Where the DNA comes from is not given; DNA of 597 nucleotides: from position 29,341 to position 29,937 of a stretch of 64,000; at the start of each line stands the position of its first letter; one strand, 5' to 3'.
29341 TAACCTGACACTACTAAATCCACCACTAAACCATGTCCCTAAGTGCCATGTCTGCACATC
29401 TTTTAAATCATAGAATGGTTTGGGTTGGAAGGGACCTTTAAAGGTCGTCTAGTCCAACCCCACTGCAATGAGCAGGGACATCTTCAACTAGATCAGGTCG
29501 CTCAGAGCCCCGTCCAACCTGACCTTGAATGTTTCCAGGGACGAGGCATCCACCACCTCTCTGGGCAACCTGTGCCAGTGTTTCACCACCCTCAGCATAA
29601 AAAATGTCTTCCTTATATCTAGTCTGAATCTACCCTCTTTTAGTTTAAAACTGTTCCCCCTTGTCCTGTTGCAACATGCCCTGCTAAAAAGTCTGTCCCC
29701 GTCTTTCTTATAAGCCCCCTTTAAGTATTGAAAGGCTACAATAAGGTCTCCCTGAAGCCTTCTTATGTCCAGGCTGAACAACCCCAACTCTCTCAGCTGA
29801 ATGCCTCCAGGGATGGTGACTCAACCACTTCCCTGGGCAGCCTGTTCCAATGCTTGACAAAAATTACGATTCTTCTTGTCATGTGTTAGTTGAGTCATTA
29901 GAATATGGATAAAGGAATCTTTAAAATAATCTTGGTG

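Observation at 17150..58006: The window holds the 5' ~40 kb of avian RNF17 (TDRD4); 24 phase-consistent exons mapped from sequence alone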

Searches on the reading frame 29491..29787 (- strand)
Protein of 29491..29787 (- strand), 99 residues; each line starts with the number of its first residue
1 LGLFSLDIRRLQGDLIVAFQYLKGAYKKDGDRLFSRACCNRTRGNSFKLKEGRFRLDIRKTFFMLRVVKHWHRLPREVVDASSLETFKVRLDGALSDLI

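Call 55: search_protein_families(library=pfam, proteins=[window:29491-29787:-], max_evalue=0.001)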
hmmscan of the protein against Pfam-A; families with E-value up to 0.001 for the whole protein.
window:29491-29787:- (99 aa): 0 families
